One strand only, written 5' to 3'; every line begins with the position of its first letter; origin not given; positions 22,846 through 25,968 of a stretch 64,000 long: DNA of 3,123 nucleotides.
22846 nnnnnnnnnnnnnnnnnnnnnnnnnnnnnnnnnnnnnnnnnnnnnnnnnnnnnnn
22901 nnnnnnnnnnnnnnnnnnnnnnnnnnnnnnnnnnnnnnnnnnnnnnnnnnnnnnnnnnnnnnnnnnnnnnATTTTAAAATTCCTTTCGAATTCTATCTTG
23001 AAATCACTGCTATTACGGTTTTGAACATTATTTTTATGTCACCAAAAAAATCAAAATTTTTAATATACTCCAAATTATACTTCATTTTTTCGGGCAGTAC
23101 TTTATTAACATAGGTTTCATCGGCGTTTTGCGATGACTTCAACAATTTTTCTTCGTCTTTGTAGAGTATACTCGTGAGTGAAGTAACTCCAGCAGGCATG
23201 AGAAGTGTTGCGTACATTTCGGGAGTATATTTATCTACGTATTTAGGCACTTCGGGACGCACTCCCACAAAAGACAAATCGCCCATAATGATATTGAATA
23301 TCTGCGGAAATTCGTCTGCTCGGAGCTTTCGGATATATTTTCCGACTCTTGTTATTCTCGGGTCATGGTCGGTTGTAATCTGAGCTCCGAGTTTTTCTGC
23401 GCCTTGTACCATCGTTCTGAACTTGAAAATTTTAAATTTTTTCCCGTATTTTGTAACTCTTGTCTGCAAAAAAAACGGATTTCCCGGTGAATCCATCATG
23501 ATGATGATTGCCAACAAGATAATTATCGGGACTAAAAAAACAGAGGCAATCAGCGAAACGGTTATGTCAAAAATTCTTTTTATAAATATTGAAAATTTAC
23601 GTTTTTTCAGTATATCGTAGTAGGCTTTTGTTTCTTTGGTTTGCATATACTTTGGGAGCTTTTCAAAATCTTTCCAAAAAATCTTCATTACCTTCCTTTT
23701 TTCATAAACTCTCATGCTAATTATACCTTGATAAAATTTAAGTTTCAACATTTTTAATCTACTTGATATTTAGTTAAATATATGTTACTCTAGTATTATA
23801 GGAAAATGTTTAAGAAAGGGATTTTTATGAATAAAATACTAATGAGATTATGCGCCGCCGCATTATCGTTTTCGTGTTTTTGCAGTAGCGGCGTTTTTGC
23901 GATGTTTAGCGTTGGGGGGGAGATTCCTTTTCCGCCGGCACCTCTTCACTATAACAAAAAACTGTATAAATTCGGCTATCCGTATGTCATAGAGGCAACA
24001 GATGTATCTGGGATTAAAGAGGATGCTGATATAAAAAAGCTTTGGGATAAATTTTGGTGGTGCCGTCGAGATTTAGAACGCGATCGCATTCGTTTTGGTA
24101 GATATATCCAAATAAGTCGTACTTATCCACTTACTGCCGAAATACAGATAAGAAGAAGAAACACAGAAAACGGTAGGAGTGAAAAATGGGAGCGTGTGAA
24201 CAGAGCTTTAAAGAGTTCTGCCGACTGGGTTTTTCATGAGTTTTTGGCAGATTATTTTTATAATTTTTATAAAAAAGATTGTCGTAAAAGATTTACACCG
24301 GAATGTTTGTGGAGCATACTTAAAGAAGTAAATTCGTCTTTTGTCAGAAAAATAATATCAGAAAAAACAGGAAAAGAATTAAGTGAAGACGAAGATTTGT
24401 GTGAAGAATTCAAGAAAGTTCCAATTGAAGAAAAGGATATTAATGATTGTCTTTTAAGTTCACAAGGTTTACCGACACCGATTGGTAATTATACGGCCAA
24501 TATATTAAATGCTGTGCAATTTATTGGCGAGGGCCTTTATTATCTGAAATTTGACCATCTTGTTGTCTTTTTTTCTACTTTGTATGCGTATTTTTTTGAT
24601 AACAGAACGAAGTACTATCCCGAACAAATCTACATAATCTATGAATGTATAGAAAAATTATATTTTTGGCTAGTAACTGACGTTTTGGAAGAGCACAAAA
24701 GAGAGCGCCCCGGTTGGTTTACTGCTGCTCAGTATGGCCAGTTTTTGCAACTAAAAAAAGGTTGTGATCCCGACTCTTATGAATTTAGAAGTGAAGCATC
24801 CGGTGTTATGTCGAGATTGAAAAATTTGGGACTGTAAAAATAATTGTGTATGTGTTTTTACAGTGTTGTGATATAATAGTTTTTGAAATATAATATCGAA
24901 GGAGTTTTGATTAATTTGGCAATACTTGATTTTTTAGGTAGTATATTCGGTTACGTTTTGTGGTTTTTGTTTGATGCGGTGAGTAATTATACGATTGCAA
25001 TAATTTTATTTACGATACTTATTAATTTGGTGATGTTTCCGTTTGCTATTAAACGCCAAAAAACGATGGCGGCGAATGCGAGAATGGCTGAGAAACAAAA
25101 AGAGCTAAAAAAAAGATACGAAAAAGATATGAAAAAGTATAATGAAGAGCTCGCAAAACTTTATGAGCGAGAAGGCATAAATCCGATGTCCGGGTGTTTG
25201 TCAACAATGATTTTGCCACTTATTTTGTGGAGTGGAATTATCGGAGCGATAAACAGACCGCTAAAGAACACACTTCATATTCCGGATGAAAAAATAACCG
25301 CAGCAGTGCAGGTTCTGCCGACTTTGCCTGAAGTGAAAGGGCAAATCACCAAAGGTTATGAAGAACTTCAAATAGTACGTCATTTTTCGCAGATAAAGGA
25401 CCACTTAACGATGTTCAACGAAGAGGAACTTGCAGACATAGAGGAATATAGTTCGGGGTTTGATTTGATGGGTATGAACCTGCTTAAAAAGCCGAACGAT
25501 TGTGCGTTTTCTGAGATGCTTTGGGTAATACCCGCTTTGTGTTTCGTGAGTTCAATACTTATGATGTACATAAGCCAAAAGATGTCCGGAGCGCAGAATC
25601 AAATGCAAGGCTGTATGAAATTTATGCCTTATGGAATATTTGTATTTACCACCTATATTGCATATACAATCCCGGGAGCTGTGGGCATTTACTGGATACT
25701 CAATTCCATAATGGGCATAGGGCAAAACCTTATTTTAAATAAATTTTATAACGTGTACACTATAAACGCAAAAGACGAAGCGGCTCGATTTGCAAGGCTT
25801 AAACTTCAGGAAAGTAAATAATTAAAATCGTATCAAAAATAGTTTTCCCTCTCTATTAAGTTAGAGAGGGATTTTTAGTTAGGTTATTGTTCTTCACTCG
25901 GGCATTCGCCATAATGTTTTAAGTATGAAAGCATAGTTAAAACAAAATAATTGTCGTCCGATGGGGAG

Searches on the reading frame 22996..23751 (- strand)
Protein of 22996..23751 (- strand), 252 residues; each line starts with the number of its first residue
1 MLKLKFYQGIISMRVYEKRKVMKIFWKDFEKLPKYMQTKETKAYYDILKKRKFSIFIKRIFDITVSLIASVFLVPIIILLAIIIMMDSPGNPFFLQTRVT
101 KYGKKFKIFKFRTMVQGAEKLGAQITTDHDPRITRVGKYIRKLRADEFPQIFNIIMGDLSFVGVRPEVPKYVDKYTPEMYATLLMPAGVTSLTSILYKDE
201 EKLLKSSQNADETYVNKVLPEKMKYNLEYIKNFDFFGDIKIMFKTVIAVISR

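Call 32: search_protein_families(library=pfam, proteins=[window:22996-23751:-], max_evalue=0.001)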
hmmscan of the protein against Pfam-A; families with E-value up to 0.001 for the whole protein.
window:22996-23751:- (252 aa): 1 family
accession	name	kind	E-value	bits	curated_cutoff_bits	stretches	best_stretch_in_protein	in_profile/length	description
PF02397.22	Bac_transf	-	1.7e-55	187.8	27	1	58-250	1-178/179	Bacterial sugar transferase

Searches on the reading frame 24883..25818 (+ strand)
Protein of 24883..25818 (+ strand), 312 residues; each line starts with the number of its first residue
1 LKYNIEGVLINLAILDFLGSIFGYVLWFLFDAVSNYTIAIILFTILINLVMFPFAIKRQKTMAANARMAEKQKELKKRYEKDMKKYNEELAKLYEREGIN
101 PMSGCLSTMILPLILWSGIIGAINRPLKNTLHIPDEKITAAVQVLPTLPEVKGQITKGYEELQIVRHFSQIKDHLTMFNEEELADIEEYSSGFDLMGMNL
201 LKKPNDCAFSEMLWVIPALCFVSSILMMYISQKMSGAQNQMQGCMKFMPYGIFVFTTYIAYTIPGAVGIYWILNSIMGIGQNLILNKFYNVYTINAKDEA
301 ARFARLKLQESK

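Call 32: search_protein_families(library=pfam, proteins=[window:24883-25818:+], max_evalue=0.001)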
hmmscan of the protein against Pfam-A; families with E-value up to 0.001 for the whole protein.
window:24883-25818:+ (312 aa): 1 family
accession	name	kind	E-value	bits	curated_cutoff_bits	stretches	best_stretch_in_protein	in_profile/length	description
PF02096.25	60KD_IMP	-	1.5e-32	113.2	35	1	36-287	1-163/163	60Kd inner membrane protein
